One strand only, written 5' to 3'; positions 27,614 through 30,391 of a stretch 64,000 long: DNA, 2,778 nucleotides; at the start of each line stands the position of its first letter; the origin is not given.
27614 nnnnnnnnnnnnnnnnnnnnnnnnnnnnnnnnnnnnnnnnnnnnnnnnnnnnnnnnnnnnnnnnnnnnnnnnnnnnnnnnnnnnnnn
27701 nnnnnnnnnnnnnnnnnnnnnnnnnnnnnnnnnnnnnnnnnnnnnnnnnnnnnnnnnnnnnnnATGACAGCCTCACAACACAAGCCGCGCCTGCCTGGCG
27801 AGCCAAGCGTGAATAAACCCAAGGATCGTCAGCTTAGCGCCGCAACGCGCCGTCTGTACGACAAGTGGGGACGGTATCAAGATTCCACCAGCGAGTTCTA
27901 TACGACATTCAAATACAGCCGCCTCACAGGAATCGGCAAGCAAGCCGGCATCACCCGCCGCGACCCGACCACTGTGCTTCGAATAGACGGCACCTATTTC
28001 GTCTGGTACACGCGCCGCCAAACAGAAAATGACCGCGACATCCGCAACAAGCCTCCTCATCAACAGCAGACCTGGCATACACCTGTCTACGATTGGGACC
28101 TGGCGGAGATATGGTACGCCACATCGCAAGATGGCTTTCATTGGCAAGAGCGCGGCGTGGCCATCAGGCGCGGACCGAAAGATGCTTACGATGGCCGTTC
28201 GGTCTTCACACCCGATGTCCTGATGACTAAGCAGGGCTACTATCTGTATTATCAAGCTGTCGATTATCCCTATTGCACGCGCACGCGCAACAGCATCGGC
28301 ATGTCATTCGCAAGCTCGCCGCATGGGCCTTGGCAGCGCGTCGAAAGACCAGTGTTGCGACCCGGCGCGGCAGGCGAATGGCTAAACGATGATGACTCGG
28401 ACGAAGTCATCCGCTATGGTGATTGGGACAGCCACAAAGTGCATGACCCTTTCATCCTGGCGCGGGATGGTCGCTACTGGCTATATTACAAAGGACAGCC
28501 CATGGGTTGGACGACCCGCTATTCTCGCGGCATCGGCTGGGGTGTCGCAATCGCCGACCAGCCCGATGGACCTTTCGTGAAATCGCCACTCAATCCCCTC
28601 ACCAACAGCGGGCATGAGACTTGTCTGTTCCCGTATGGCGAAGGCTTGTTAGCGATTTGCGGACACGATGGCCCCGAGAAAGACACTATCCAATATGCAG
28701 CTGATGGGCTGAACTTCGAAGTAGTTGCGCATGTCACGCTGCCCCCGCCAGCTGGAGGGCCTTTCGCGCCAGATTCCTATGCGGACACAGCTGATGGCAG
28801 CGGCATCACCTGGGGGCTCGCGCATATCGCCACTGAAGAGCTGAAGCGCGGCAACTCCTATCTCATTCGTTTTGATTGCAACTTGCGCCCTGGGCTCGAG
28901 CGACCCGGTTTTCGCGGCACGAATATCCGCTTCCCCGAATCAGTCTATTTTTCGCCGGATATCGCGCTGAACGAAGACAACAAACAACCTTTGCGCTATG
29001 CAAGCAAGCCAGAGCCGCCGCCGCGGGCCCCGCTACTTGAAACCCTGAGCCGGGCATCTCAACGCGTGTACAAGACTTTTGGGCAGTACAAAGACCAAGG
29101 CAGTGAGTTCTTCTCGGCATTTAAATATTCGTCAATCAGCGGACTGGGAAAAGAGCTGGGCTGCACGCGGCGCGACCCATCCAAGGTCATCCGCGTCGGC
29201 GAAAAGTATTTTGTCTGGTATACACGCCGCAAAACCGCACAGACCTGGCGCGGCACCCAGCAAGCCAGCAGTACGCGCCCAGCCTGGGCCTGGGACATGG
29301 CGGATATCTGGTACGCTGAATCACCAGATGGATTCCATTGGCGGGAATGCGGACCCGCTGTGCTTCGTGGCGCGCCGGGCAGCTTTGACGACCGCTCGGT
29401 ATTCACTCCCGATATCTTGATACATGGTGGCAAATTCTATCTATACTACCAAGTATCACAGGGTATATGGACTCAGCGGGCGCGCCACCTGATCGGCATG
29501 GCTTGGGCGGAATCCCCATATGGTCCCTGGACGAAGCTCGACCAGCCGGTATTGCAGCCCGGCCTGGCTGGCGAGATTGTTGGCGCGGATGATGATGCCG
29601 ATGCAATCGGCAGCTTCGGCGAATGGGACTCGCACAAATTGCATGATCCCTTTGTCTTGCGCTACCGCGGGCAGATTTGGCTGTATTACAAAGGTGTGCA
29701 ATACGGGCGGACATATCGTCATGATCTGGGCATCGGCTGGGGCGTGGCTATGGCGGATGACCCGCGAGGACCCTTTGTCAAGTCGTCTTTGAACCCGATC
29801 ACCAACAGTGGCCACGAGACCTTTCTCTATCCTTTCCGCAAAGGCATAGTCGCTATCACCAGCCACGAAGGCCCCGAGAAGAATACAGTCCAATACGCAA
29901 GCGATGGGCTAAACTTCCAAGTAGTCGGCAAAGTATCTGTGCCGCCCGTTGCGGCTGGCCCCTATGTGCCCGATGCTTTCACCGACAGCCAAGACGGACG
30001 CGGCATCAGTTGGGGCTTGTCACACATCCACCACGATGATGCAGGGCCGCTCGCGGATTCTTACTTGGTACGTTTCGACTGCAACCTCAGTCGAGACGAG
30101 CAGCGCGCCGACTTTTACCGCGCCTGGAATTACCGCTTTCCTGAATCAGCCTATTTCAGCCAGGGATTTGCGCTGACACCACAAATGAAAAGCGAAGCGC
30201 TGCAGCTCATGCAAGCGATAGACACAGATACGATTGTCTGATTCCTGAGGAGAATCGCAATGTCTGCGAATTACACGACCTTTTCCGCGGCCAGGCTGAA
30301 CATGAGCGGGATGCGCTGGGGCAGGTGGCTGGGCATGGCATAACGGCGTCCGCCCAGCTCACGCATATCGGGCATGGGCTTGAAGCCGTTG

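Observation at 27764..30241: Tandem GH117-GH117 fusion: a possible covalent version of the GH117 dimer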

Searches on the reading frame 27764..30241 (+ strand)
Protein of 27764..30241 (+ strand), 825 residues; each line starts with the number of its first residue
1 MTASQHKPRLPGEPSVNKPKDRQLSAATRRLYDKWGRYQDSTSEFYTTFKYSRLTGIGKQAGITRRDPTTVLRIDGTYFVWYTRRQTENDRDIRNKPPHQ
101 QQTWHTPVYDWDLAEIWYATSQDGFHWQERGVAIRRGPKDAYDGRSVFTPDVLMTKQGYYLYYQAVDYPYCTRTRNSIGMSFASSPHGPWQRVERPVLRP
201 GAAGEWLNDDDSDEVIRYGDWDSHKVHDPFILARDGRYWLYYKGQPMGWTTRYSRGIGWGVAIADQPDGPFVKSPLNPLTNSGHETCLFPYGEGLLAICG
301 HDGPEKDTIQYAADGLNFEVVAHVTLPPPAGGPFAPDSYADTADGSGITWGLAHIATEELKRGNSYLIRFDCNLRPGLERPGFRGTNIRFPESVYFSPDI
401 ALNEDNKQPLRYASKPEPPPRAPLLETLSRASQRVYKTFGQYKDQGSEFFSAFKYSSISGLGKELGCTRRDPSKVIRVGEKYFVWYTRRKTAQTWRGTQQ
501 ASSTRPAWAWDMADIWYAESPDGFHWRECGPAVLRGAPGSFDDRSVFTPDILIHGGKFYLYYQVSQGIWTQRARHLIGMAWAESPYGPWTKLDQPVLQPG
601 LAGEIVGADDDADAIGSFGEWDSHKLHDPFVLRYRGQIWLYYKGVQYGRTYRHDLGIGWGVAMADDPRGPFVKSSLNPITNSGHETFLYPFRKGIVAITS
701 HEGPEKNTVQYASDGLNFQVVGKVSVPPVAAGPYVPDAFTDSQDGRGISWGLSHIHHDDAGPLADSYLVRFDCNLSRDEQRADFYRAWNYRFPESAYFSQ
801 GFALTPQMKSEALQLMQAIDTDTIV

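Call 3: search_protein_families(library=pfam, proteins=[window:27764-30241:+], max_evalue=0.01)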
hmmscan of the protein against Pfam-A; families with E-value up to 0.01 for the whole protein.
window:27764-30241:+ (825 aa): 2 families
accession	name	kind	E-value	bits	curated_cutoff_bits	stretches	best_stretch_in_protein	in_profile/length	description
PF04616.20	Glyco_hydro_43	-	1.3e-21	77.6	32.2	2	474-596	14-114/288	Glycosyl hydrolases family 43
PF00251.26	Glyco_hydro_32N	-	0.0008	19.5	22.1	0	110-168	34-90/307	Glycosyl hydrolases family 32 N-terminal domain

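Call 4: search_solved_structures(query=window:27764-30241:+, max_evalue=0.001, show_alignments=2)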
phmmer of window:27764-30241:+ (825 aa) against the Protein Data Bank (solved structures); distinct sequences matched with E-value up to 0.001: 9.
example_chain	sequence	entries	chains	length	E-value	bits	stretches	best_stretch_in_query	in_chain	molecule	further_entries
4ak5_A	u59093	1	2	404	6.9e-87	295.7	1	15-357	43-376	ANHYDRO-ALPHA-L-GALACTOSIDASE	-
4ak7_A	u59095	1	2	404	1.8e-86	294.3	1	15-357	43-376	ANHYDRO-ALPHA-L-GALACTOSIDASE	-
4ak6_A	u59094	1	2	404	7.9e-86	292.2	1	15-357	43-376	ANHYDRO-ALPHA-L-GALACTOSIDASE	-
4u6d_A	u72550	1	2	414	8.8e-84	285.4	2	616-803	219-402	Conserved hypothetical periplasmic protein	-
5ta7_A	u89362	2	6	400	7.2e-82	279.1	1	15-354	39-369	Glycoside Hydrolase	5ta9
3p2n_A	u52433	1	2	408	2.8e-80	273.8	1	23-356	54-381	3,6-anhydro-alpha-L-galactosidase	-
4u6b_A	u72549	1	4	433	4.2e-80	273.2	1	11-397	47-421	Conserved hypothetical lipoprotein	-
3r4y_A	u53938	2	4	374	4.5e-80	273.1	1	21-355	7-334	Glycosyl hydrolase family 32, N terminal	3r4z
3kst_A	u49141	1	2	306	0.00038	21.9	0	227-299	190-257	Endo-1,4-beta-xylanase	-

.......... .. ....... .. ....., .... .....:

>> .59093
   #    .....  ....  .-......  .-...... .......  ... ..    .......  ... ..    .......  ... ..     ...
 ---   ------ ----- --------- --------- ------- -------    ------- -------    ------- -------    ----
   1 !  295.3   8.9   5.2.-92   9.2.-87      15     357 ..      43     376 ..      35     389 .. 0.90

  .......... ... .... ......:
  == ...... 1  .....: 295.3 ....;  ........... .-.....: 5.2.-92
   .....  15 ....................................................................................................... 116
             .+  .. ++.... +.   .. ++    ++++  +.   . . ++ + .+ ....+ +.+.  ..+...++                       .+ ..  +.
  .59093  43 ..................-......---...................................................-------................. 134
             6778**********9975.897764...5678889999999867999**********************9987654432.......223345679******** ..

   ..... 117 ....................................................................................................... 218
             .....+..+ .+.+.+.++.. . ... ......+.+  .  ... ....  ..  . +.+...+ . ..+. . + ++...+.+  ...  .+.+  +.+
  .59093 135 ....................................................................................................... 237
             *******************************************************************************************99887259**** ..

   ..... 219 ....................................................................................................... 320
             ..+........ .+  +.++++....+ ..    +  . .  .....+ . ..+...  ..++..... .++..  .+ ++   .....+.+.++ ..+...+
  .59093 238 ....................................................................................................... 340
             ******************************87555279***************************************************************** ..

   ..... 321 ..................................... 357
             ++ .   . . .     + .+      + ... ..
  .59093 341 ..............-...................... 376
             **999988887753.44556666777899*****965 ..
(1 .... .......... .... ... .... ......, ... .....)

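Call 7: find_homologous_proteins(query=window:27764-30241:+, max_evalue=1e-20)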
Query window:27764-30241:+ (825 aa): 261 proteins with E <= 1e-20 among 8000 candidates; the best 120 are listed.
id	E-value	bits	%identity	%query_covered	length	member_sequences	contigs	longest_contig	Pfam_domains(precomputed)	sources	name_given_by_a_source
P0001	0.0e+0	1987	100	100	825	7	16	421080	PF04616.21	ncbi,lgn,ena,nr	ncbi:MAG: family 43 glycosylhydrolase [Chloroflexi bacterium]|nr:family 43 glycosylhydrolase [Chloro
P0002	0.0e+0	1747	87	100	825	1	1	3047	PF00251.27,PF04616.21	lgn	-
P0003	0.0e+0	1738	87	100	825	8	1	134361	PF04616.21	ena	-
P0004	0.0e+0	1731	87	100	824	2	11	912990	PF04616.21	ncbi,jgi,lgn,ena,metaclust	metaclust:\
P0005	0.0e+0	1671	84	100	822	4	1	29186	PF04616.21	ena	-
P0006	0.0e+0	1655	83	99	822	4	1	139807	PF04616.21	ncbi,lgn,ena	-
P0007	0.0e+0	1616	82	99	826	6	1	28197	PF04616.21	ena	-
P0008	0.0e+0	1570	77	100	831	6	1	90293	PF04616.21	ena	-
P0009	0.0e+0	1565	77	100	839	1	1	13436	PF00251.27,PF04616.21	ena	-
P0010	0.0e+0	1545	76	100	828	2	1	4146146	PF00251.27,PF04616.21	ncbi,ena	-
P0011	0.0e+0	1540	76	100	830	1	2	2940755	PF04616.21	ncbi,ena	-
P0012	0.0e+0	1536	75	100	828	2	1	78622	PF00251.27,PF04616.21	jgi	-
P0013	0.0e+0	1535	77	99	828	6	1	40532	PF04616.21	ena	-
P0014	0.0e+0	1534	78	99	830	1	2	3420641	PF04616.21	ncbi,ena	-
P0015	0.0e+0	1533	76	99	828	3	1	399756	PF00251.27,PF04616.21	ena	-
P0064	0.0e+0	1288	66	99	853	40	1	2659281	PF04616.21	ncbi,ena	-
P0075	0.0e+0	1144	60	97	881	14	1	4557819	PF04616.21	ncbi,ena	-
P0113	5.7e-204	698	41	100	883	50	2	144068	PF04616.21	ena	-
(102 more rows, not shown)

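Call 14: find_encoding_contigs(protein=window:27764-30241:+, flank=10000, max_places=6)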
Protein window:27764-30241:+ (825 aa): 24 contigs read that carry it; 5 places shown.
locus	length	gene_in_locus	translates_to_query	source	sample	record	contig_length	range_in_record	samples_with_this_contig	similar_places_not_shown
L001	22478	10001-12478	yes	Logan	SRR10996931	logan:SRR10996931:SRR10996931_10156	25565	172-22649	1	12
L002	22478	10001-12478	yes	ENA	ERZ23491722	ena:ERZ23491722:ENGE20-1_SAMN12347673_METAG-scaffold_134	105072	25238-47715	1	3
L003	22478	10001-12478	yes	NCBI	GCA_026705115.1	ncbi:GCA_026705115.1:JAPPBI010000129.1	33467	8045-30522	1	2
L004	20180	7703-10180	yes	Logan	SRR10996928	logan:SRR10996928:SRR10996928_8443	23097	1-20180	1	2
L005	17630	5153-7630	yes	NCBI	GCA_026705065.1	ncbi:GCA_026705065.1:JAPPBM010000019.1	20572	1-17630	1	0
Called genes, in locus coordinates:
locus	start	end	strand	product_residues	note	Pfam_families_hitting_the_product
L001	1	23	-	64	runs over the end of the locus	?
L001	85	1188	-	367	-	PF02746:MR_MLE_N, PF13378:MR_MLE_C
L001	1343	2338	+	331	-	PF19300:BPD_transp_1_N (weak), PF00528:BPD_transp_1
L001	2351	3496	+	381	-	PF12911:OppC_N, PF00528:BPD_transp_1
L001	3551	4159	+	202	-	PF00392:GntR, PF07729:FCD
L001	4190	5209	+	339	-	PF08240:ADH_N, PF00107:ADH_zinc_N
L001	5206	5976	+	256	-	PF23441:SDR (weak), PF00106:adh_short, PF08659:KR, PF13561:adh_short_C2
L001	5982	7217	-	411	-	PF04616:Glyco_hydro_43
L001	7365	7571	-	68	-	-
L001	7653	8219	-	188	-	-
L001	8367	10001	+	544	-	PF00732:GMC_oxred_N, PF05199:GMC_oxred_C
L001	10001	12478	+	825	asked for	PF04616:Glyco_hydro_43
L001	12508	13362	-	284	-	PF13489:Methyltransf_23 (weak), PF13847:Methyltransf_31, PF08241:Methyltransf_11, PF08242:Methyltransf_12, PF13649:Methyltransf_25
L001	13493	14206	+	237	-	PF13560:HTH_31 (faint), PF01381:HTH_3 (weak)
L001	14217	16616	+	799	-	PF02366:PMT (weak)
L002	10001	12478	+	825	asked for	PF04616:Glyco_hydro_43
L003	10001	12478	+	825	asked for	PF04616:Glyco_hydro_43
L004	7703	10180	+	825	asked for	PF04616:Glyco_hydro_43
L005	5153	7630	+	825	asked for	PF04616:Glyco_hydro_43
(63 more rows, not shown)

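Call 29: predict_structure(alignment_id=A1)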
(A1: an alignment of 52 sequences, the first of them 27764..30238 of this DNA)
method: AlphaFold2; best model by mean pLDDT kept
length: 825 residues; sequences in the alignment: 52
mean_pLDDT: 93.9   pTM: 0.93
mean pLDDT of the five models: 93.9, 93.0, 92.3, 90.3, 88.4
residues with pLDDT >= 90: 719; 70-90: 91; 50-70: 11; < 50: 4
segments of 3 or more residues with pLDDT < 50: 1-4
pLDDT, mean of each block of 10 residues (from residue 1): 65 94 96 94 95 97 96 98 95 92 94 97 98 96 97 96 95 95 97 97 91 90 94 95 92 89 96 95 88 95 89 96 94 95 93 94 95 95 91 95 92 71 73 91 89 97 96 97 98 93 95 98 98 96 97 97 96 96 97 97 94 96 96 97 96 93 97 98 94 95 94 97 93 93 92 96 96 92 86 95 97 97 93
secondary structure, 60 per line:
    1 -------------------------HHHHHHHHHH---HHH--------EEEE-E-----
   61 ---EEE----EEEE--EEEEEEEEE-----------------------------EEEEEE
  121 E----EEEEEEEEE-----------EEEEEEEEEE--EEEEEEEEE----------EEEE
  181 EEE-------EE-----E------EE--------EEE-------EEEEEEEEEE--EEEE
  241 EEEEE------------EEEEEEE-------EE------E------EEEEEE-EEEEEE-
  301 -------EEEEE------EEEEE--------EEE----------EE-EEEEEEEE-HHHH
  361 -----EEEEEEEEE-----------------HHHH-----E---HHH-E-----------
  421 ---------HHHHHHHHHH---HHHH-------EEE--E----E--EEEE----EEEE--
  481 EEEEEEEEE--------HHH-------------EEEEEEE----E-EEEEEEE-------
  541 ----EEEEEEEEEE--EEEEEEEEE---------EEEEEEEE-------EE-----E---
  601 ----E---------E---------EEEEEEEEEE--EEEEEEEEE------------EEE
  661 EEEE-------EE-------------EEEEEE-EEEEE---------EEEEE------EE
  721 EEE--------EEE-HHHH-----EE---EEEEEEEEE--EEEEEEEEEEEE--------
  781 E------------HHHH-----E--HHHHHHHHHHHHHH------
elements in order (helices of 4 or more, strands of 3 or more residues): H26-35 E50-53 E64-66 E71-74 E77-85 E115-121 E126-134 E146-155 E158-166 E177-183 E215-217 E225-234 E237-245 E258-264 E287-292 E294-299 E308-312 E319-323 E332-334 E348-355 H357-360 E366-374 H392-395 H430-439 H443-446 E454-456 E467-470 E475-478 E481-489 E514-520 E527-533 E545-554 E557-565 E575-582 E625-634 E637-645 E658-664 E687-692 E694-698 E708-712 E719-723 E732-734 H736-739 E750-758 E761-772 H794-797 H806-819
